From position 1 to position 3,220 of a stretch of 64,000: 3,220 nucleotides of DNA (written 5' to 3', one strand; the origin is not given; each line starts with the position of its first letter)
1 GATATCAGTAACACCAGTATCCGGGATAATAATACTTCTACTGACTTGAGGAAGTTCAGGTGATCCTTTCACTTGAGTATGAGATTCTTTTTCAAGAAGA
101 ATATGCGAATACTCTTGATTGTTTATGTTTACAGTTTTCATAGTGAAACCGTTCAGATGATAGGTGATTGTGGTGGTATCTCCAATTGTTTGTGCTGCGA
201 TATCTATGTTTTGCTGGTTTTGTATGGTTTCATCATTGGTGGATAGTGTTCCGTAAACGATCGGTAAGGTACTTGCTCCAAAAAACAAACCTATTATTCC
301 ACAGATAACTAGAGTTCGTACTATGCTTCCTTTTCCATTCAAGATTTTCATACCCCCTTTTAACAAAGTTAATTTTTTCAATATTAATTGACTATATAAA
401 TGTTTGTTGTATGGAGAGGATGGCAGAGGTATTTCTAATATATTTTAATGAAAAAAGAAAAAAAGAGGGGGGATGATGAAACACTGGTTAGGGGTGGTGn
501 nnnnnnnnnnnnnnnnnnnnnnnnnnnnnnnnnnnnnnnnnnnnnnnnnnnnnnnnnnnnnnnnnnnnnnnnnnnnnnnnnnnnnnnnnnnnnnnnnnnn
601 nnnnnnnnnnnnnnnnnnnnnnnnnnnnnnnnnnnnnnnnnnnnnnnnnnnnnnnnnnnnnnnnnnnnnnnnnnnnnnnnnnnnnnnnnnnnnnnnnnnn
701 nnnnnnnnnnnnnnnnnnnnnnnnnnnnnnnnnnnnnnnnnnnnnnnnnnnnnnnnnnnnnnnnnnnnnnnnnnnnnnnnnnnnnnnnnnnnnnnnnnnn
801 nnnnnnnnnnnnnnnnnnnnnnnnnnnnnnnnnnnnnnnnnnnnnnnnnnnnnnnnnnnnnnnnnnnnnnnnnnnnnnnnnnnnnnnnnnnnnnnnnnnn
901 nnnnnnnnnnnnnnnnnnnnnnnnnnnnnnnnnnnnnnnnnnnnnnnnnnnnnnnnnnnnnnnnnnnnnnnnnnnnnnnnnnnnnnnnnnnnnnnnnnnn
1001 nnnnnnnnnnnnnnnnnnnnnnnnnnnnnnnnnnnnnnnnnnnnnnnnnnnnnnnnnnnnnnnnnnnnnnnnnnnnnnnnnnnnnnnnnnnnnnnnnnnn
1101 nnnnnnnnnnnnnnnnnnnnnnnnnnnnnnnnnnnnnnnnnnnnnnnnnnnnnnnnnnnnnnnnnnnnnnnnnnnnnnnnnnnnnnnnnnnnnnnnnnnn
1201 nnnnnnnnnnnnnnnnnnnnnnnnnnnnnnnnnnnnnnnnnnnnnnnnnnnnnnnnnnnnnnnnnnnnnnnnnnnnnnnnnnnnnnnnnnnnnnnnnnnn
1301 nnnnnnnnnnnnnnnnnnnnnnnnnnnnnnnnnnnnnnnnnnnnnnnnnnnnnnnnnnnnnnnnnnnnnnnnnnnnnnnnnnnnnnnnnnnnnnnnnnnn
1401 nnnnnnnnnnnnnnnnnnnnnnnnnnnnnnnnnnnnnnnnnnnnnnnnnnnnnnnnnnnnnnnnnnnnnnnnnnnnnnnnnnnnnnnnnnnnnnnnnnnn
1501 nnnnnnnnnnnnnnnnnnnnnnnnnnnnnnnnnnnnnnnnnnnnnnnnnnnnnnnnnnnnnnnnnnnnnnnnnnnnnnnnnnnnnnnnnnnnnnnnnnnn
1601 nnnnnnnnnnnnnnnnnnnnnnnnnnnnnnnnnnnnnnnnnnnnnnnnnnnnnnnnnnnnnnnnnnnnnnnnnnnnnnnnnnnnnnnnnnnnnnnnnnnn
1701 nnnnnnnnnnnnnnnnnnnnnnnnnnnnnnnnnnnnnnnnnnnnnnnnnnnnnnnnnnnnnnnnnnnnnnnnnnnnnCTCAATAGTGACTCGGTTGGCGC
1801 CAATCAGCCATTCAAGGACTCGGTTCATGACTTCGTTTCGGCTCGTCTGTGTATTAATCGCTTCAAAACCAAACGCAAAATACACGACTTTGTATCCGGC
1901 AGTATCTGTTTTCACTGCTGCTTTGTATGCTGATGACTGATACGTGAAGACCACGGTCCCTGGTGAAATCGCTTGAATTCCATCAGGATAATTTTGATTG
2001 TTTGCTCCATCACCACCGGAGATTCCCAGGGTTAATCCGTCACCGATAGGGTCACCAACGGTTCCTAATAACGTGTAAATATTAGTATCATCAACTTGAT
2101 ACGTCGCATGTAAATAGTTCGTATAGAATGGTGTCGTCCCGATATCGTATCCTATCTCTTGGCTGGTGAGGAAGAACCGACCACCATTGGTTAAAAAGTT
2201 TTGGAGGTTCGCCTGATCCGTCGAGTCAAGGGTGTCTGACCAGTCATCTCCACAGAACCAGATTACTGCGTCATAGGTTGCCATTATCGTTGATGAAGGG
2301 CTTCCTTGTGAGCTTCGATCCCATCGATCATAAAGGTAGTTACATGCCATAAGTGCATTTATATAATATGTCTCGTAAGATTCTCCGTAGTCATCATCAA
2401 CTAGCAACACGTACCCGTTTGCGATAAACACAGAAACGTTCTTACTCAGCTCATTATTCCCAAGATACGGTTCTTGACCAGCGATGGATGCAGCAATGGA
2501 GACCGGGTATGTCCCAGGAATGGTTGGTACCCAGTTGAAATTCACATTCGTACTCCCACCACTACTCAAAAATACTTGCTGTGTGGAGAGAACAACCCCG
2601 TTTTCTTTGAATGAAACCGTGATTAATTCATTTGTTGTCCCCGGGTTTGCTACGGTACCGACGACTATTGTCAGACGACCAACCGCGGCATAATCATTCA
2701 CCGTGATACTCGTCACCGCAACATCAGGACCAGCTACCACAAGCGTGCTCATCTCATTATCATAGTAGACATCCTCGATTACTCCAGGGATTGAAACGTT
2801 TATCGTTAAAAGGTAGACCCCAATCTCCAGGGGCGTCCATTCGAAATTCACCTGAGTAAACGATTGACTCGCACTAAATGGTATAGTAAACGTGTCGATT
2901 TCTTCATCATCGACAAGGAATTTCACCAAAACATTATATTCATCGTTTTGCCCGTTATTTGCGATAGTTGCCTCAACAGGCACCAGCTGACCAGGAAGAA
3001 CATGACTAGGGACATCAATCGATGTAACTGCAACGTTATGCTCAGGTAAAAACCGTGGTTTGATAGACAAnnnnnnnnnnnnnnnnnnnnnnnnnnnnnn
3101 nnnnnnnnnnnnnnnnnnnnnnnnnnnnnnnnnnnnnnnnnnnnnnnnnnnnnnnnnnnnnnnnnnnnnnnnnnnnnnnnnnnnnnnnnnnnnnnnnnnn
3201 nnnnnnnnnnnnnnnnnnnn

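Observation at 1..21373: Five tandem, co-oriented genes for giant secreted multidomain proteins fill the first third of the window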

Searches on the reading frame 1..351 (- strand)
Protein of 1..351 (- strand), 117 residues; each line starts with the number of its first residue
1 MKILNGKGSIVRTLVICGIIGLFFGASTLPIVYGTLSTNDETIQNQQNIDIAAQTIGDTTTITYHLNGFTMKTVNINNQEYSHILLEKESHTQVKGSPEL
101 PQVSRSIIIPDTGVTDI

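Call 6: search_protein_families(library=pfam, proteins=[window:1-351:-], max_evalue=0.01)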
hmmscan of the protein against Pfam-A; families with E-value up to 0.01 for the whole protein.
window:1-351:- (117 aa): 0 families
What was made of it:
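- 1..351 (-): g0: the first 117 aa of a fifth gene, cut by the window edge. It has an N-terminal hydrophobic helix and then a propeptide-like stretch. It is probably a C25-type peptidase. Whether it has the tail is unknown. No direct Pfam hit (call 6).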

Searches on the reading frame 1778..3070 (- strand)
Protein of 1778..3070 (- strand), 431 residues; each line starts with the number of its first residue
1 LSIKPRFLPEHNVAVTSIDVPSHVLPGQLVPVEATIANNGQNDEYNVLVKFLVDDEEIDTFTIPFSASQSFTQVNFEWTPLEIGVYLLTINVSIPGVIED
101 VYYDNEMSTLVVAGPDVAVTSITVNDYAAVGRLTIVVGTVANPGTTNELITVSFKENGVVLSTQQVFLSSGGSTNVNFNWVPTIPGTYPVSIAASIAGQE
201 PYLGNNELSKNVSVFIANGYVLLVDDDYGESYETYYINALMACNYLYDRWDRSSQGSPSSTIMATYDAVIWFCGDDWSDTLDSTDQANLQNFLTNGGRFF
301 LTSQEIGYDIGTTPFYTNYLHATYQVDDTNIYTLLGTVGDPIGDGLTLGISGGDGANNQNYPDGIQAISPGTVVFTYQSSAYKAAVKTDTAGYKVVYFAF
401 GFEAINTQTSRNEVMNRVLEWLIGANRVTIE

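Call 84: search_protein_families(library=pfam, proteins=[window:1778-3070:-], max_evalue=1)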
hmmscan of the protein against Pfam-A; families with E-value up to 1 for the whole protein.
window:1778-3070:- (431 aa): 2 families
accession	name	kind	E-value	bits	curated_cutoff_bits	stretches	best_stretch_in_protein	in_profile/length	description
PF07705.17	CARDB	-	3.4e-16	59.7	22.7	2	15-93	6-84/101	CARDB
PF23619.1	Ig_VWA7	-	0.082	13.6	27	1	19-49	7-37/104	VWA7 Ig-like domain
